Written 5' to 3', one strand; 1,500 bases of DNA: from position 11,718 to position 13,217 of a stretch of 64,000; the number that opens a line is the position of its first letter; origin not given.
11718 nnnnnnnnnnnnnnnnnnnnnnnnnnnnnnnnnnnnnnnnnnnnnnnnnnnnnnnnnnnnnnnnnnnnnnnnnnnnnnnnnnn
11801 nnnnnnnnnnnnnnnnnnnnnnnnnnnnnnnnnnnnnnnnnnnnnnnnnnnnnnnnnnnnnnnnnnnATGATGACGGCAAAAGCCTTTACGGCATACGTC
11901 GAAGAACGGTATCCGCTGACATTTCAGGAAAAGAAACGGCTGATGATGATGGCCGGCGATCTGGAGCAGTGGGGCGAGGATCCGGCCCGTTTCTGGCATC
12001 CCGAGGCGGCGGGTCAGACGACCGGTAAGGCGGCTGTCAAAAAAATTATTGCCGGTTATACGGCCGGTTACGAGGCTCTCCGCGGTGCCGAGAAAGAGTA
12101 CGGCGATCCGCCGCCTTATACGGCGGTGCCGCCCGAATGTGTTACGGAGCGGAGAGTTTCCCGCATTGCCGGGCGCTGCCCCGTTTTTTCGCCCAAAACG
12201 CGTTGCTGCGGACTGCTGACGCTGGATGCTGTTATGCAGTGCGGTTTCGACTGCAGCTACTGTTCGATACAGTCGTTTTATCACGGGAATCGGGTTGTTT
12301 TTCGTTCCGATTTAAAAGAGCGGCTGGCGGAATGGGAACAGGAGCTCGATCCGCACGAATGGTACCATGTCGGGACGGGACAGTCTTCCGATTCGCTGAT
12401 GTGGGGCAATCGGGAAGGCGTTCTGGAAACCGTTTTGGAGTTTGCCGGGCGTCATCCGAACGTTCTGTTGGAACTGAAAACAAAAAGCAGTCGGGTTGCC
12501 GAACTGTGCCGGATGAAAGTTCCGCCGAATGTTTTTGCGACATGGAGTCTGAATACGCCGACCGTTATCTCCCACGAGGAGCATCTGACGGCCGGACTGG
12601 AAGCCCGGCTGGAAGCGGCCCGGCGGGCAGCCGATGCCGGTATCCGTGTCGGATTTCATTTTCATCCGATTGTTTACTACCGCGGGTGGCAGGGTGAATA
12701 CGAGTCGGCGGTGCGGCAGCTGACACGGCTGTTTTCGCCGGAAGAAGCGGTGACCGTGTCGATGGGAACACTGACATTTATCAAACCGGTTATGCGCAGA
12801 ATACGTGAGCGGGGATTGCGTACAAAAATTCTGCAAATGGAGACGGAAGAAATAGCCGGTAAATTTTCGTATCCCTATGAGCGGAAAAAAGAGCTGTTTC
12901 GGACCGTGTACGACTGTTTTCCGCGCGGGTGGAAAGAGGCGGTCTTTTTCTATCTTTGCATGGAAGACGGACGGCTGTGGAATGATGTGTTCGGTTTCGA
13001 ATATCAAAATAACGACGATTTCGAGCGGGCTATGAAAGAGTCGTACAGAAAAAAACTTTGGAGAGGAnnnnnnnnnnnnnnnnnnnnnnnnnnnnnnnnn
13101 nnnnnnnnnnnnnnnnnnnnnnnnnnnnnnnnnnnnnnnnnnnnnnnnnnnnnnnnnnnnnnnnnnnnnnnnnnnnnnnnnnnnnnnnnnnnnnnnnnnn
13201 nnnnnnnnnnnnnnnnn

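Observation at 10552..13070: Nucleobase permease translationally coupled (ATGATGA) to an SPL-family radical SAM enzyme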

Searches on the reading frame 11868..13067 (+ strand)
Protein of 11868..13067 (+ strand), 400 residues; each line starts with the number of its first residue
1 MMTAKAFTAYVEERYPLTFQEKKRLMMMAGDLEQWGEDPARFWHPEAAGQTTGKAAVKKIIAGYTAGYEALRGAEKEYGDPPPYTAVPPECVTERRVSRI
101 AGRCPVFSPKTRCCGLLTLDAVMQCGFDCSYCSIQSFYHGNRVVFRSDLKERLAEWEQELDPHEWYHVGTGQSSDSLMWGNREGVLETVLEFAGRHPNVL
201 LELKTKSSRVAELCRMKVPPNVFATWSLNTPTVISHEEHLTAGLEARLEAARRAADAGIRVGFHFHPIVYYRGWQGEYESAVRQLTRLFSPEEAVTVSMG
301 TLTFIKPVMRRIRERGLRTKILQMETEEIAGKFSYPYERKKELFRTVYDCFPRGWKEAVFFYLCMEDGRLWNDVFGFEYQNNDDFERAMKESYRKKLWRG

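Call 3: search_protein_families(library=pfam, proteins=[window:11868-13067:+], max_evalue=0.01)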
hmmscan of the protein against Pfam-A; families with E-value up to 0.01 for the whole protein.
window:11868-13067:+ (400 aa): 2 families
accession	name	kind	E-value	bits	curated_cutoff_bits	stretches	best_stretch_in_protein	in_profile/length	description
PF20903.3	SPL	-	1.6e-17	63.9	27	1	125-334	87-300/338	Spore photoproduct lyase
PF04055.27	Radical_SAM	-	7.6e-05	23.4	29.5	1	125-274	7-154/166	Radical SAM superfamily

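Call 4: search_protein_families(library=ncbifam, proteins=[window:11868-13067:+], max_evalue=0.01)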
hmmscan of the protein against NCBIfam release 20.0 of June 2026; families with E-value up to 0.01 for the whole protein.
window:11868-13067:+ (400 aa): 2 families
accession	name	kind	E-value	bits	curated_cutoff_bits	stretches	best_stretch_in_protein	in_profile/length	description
TIGR04070.1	photo_TT_lyase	equivalog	1.1e-20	73.9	400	1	122-333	84-299/338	spore photoproduct lyase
TIGR03886.1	lyase_spl_fam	equivalog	0.00099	18.4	437.55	1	158-292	132-264/346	spore photoproduct lyase family protein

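Call 7: find_homologous_proteins(query=window:11868-13067:+, max_evalue=0.001)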
Query window:11868-13067:+ (400 aa): 3940 proteins with E <= 0.001 among 8000 candidates; the best 120 are listed.
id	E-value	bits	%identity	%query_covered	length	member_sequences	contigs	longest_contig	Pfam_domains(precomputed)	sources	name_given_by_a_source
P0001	1.2e-279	945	100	100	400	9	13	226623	PF20903.4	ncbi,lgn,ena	-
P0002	6.1e-239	811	86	100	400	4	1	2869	PF20903.4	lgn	-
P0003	2.9e-225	766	81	99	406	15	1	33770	PF20903.4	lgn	-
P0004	1.2e-216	737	79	99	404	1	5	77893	PF20903.4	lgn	-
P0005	1.4e-202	691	73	99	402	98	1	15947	PF20903.4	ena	-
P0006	1.3e-198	678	74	99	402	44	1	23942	PF20903.4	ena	-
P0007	1.2e-176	605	64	98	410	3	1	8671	PF20903.4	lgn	-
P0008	2.0e-139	483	55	99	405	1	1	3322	PF20903.4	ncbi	-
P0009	4.9e-131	455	54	96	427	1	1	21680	PF20903.4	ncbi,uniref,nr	ncbi:radical SAM protein [Desulfoluna sp.]|uniref:SPL family radical SAM protein n=1 Tax=Desulfoluna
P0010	5.6e-131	455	52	99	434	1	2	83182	PF20903.4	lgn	-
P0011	6.8e-131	455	53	97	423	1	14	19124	PF20903.4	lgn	-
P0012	7.3e-131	455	53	98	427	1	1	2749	PF20903.4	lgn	-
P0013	1.2e-130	454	53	99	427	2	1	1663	PF20903.4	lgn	-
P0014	7.4e-130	451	51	99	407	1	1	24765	PF20903.4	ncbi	-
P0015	1.3e-129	450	54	96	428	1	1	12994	PF20903.4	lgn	-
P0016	1.5e-129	450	52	99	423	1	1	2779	PF20903.4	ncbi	-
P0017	1.6e-129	450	52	97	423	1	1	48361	PF20903.4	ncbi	-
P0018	6.3e-129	448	53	97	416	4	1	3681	PF20903.4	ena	-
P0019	7.7e-129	448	50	100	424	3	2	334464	PF20903.4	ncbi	-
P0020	8.2e-129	448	52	97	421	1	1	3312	PF20903.4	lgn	-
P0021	1.2e-128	447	51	97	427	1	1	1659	PF20903.4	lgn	-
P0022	1.4e-128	447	53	97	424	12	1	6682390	PF20903.4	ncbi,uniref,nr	ncbi:SPL family radical SAM protein [Desulfoluna spongiiphila]|uniref:SPL family radical SAM protein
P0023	2.4e-128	446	52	96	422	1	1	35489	PF20903.4,PF04055.28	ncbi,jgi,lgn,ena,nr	ncbi:MAG: hypothetical protein B6241_10570 [Spirochaetaceae bacterium 4572_59]|nr:MAG: hypothetical 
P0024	2.5e-128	446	51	99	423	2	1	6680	PF20903.4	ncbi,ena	-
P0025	3.4e-128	446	53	97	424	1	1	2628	PF20903.4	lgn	-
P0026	4.1e-128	446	49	98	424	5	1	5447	PF20903.4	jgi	jgi:spore photoproduct lyase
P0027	4.6e-128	445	52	99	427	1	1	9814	PF20903.4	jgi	-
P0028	6.5e-128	445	52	97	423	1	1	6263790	PF20903.4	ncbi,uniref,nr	ncbi:hypothetical protein DSLASN_25620 [Desulfoluna limicola]|uniref:DNA photolyase n=1 Tax=Desulfol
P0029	8.7e-128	445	53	97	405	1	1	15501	PF20903.4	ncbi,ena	-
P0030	1.1e-127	444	53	97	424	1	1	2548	PF20903.4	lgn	-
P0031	1.3e-127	444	53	97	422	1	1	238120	PF20903.4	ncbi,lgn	-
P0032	1.3e-127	444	53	98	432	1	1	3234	PF20903.4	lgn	-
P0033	1.7e-127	444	53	96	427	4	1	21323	PF20903.4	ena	-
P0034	1.8e-127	443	51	98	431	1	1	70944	PF20903.4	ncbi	-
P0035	2.0e-127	443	50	99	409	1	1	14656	PF20903.4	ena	-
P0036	2.0e-127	443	53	99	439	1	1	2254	PF20903.4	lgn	-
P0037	2.2e-127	443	52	99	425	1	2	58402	PF20903.4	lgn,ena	-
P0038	8.3e-127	441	53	97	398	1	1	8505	PF20903.4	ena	-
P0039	8.9e-127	441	52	97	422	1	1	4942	PF20903.4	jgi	-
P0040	1.0e-126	441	53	96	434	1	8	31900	PF20903.4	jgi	jgi:spore photoproduct lyase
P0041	1.0e-126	441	51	96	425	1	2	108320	PF20903.4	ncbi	-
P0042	1.3e-126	441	53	97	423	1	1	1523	PF20903.4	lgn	-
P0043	1.3e-126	441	52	97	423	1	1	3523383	PF20903.4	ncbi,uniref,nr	ncbi:SPL family radical SAM protein [Desulfotalea psychrophila]|uniref:Related to DNA repair photoly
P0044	1.3e-126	441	52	99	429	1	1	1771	PF20903.4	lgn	-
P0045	1.5e-126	440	53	96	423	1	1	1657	PF20903.4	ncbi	-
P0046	1.5e-126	440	50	98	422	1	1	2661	PF20903.4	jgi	jgi:spore photoproduct lyase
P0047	1.7e-126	440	53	97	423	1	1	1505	PF20903.4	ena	-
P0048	2.0e-126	440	52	96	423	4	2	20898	PF20903.4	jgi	jgi:spore photoproduct lyase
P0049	2.0e-126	440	53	97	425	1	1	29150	PF20903.4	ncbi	-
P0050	2.2e-126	440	53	97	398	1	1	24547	PF20903.4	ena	-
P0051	2.7e-126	440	51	99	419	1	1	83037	PF20903.4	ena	-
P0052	2.8e-126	440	52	96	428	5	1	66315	PF20903.4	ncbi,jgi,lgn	ncbi:MAG: spore photoproduct lyase [Desulforhopalus sp.]|jgi:spore photoproduct lyase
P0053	2.9e-126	440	51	97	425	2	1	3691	PF20903.4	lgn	-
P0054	3.0e-126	439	53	97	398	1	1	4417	PF20903.4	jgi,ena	-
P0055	3.9e-126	439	52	98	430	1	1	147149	PF20903.4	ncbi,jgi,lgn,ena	-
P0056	4.5e-126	439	52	97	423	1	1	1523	PF20903.4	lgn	-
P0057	5.1e-126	439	51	96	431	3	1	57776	PF20903.4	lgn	-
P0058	5.7e-126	439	53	97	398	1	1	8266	PF20903.4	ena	-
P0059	7.2e-126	438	51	98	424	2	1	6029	PF20903.4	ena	-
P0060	7.8e-126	438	52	97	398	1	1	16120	PF20903.4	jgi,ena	-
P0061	8.4e-126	438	50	96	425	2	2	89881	PF20903.4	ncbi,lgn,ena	-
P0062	9.0e-126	438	52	98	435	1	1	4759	PF20903.4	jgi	jgi:spore photoproduct lyase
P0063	9.4e-126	438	55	95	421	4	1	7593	PF20903.4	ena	-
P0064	1.9e-125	437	52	97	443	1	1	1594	PF20903.4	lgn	-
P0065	2.2e-125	437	51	97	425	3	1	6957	PF20903.4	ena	-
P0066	2.7e-125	436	53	96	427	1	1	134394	PF20903.4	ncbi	ncbi:MAG: radical SAM protein [Spirochaetota bacterium]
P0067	3.2e-125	436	52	97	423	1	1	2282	PF20903.4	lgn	-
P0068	3.6e-125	436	52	97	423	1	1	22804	PF20903.4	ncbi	-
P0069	3.8e-125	436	52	97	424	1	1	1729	PF20903.4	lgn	-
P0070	3.8e-125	436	51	97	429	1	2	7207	PF20903.4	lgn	-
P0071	4.1e-125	436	52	96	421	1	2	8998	PF20903.4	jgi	jgi:spore photoproduct lyase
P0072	4.5e-125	436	52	97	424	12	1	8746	PF20903.4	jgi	jgi:spore photoproduct lyase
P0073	4.5e-125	436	51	98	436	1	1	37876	PF20903.4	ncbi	-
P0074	5.0e-125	435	52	96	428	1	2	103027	PF20903.4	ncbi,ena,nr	ncbi:MAG: DNA photolyase [Desulfobacterales bacterium]|nr:DNA photolyase [Desulfobacterales bacteriu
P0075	5.8e-125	435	53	95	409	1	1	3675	PF20903.4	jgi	-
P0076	6.2e-125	435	50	98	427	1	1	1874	PF20903.4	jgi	-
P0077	6.6e-125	435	52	99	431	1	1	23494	PF20903.4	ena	-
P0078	8.4e-125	435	52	97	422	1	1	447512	PF20903.4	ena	-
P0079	9.1e-125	435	49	99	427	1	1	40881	PF20903.4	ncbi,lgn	-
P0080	9.7e-125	434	49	99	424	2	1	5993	PF20903.4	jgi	jgi:spore photoproduct lyase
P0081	9.7e-125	434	50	97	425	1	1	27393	PF20903.4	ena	-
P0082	1.0e-124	434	50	98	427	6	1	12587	PF20903.4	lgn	-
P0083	1.1e-124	434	52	99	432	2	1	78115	PF20903.4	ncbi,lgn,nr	ncbi:MAG: DNA photolyase [Deltaproteobacteria bacterium]|nr:MAG: DNA photolyase [Deltaproteobacteria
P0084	1.2e-124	434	49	98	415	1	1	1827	PF20903.4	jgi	-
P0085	1.2e-124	434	51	98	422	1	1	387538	PF20903.4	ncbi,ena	-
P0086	1.2e-124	434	50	99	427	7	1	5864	PF20903.4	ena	-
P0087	1.6e-124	434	50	99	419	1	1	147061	PF20903.4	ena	-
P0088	1.8e-124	434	53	99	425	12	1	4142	PF20903.4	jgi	jgi:spore photoproduct lyase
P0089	2.7e-124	433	50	98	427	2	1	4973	PF20903.4,PF04055.28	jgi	jgi:spore photoproduct lyase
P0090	3.0e-124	433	51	98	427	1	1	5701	PF20903.4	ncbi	-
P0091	3.0e-124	433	51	96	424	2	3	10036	PF20903.4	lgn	-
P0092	3.4e-124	433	51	99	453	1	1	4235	PF20903.4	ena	-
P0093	3.7e-124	433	51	99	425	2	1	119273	PF20903.4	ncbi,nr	ncbi:MAG: DNA photolyase [Desulfobulbus propionicus]|nr:MAG: DNA photolyase [Desulfobulbus propionic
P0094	3.9e-124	432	51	97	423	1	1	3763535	PF20903.4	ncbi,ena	-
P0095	4.9e-124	432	52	96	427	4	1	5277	PF20903.4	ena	-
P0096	5.0e-124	432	49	99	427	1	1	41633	PF20903.4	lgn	-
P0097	5.1e-124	432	52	97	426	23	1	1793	PF20903.4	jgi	-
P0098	7.8e-124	432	51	96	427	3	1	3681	PF20903.4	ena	-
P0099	8.0e-124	431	52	96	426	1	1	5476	PF20903.4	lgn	-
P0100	1.0e-123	431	52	96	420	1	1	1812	PF20903.4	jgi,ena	-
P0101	1.1e-123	431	52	96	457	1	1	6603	PF20903.4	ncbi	-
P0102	1.1e-123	431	51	98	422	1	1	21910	PF20903.4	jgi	-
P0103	1.4e-123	431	49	96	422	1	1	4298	PF20903.4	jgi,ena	-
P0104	1.4e-123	431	49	98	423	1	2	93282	PF20903.4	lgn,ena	-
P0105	1.5e-123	431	49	99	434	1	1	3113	PF20903.4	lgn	-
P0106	1.6e-123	430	52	96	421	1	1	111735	PF20903.4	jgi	jgi:spore photoproduct lyase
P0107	1.6e-123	430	51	98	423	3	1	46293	PF20903.4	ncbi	-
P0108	1.8e-123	430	51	98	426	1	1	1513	PF20903.4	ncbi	-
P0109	1.9e-123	430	51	97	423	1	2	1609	PF20903.4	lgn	-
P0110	2.0e-123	430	51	97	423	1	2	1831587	PF20903.4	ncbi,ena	-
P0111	2.8e-123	430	51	97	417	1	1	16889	PF20903.4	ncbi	-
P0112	2.9e-123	430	52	96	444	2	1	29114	PF20903.4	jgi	jgi:spore photoproduct lyase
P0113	3.2e-123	430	51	98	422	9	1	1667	PF20903.4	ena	-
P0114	3.4e-123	429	50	99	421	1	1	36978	PF20903.4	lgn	-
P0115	3.4e-123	429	52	99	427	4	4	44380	PF20903.4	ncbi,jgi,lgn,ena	jgi:spore photoproduct lyase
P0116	3.7e-123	429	49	96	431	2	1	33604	PF20903.4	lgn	-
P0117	3.9e-123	429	49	99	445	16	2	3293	PF20903.4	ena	-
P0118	4.1e-123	429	51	96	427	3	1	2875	PF20903.4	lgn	-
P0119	4.1e-123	429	52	97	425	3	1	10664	PF20903.4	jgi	-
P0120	4.5e-123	429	49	98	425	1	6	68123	PF20903.4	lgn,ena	-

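Call 8: find_related_loci(query=window:11868-13067:+, collection=genome_contigs, flank=6000)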
Query window:11868-13067:+ (400 aa) in genome_contigs; peptide patterns used: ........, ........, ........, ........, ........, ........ (x = any residue, [..] = any of these).
25 stretches matched a pattern; 2 encode a relative of the query (tblastn E <= 1e-3); 2 distinct loci.
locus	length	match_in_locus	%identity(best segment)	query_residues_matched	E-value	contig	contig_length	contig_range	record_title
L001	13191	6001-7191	82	2-398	0e+0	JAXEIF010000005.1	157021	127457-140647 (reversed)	MAG: Spirochaetia bacterium isolate SUG3664 k141_4653242, whole genome shotgun sequence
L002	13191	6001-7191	73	2-398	0e+0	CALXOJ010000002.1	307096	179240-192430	MAG: uncultured Spirochaetes bacterium isolate BRZ_M__bin37 genome assembly, contig: BRZ_M__NODE_22_length_307096_cov_21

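Call 11: find_encoding_contigs(protein=P0001, flank=8000, max_places=4)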
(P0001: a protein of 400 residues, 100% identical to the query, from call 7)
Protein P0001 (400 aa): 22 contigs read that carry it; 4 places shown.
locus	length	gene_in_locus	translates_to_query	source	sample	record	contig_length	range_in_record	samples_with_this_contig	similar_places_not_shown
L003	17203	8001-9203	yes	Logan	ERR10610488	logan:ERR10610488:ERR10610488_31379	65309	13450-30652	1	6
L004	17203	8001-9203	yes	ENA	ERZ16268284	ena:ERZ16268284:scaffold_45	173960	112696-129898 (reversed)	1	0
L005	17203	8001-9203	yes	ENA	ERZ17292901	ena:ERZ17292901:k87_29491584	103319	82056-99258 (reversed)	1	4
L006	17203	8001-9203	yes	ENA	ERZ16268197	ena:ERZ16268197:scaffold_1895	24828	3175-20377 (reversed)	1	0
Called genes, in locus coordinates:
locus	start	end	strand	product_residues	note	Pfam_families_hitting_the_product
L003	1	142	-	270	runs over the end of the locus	PF13277:YmdB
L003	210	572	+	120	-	PF07009:NusG_II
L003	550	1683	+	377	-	PF07456:Hpre_diP_synt_I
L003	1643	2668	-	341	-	PF02424:ApbE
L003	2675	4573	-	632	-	PF04108:ATG17_like (faint), PF00015:MCPsignal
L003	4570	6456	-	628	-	PF00015:MCPsignal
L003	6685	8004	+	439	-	PF00860:Xan_ur_permease, PF00916:Sulfate_transp (faint)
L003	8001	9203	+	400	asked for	PF20903:SPL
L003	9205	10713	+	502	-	-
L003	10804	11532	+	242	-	PF03009:GDPD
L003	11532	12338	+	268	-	-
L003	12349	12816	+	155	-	PF00359:PTS_EIIA_2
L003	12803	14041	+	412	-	PF01546:Peptidase_M20, PF05343:Peptidase_M42 (weak), PF07687:M20_dimer (faint)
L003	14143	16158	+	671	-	-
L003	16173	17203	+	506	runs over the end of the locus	-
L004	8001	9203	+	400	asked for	PF20903:SPL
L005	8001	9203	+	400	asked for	PF20903:SPL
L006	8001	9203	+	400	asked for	PF20903:SPL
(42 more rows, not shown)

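Call 12: find_encoding_contigs(protein=P0007, flank=6000, max_places=2)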
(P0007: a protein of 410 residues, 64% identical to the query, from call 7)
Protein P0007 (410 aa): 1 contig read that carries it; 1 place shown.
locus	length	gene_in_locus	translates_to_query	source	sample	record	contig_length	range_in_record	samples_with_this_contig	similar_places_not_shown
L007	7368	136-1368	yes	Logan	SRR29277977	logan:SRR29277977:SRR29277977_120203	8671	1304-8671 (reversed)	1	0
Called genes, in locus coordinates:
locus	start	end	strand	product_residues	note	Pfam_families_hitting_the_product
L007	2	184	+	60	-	?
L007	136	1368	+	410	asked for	PF20903:SPL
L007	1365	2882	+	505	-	-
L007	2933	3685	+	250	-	PF03009:GDPD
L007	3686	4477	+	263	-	-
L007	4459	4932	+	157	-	PF00359:PTS_EIIA_2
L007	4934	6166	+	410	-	PF01546:Peptidase_M20, PF05343:Peptidase_M42 (weak), PF07687:M20_dimer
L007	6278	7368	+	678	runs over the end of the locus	-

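Call 13: find_encoding_contigs(protein=P0022, flank=6000, max_places=2)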
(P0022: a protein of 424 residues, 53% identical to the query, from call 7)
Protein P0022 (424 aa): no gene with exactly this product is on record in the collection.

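Call 14: find_encoding_contigs(protein=P0043, flank=6000, max_places=2)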
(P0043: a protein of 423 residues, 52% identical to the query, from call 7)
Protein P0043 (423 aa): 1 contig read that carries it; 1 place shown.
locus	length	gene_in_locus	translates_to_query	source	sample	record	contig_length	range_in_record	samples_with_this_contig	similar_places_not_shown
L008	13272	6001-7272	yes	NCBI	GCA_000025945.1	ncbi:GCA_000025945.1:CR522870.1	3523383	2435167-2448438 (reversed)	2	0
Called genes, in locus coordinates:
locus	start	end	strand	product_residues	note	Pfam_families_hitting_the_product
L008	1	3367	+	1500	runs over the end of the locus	PF03797:Autotransporter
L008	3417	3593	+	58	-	-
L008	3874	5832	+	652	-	PF05228:CHASE4, PF00989:PAS (faint), PF13426:PAS_9 (weak), PF00990:GGDEF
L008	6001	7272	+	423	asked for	PF20903:SPL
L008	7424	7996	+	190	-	PF00440:TetR_N, PF16295:TetR_C_10, PF22604:TetR_HI_0893_C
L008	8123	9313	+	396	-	PF25917:BSH_RND, PF25973:BSH_CzcB (weak), PF25876:HH_MFP_RND (weak), PF25944:Beta-barrel_RND (weak), PF25954:Beta-barrel_RND_2, PF25967:RND-MFP_C, PF25975:CzcB_C (weak), PF25989:YknX_C, +1 more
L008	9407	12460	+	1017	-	PF00873:ACR_tran, PF03176:MMPL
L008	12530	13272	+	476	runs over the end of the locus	PF02321:OEP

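Call 15: find_encoding_contigs(protein=P0066, flank=6000, max_places=2)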
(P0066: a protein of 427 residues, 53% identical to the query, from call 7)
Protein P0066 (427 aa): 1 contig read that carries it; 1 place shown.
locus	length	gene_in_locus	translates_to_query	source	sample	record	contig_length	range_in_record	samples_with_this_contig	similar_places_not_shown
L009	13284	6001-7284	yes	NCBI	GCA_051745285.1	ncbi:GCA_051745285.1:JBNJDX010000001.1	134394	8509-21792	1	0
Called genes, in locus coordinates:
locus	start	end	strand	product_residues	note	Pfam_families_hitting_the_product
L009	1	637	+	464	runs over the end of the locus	PF00309:Sigma54_AID, PF04963:Sigma54_CBD, PF04552:Sigma54_DBD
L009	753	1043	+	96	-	PF02482:Ribosomal_S30AE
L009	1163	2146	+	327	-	PF02603:Hpr_kinase_N, PF07475:Hpr_kinase_C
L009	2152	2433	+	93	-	PF00381:PTS-HPr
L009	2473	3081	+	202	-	PF01726:LexA_DNA_bind, PF13412:HTH_24 (weak), PF00717:Peptidase_S24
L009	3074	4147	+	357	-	PF06144:DNA_pol3_delta (weak), PF21694:DNA_pol3_delta_C (weak)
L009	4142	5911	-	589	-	PF01541:GIY-YIG, PF27096:UvrC_M, PF02151:UVR, PF22920:UvrC_RNaseH, PF08459:UvrC_RNaseH_dom, PF12826:HHH_2 (weak), PF14520:HHH_5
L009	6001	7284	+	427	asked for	PF20903:SPL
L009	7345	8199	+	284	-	PF00198:2-oxoacid_dh (faint)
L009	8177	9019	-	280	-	PF02511:Thy1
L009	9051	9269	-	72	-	-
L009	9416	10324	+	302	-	PF01297:ZnuA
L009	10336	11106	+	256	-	PF00005:ABC_tran, PF13304:AAA_21 (faint)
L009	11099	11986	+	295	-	PF00950:ABC-3, PF01032:FecCD (weak)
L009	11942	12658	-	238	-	PF20260:PUA_4, PF04452:Methyltrans_RNA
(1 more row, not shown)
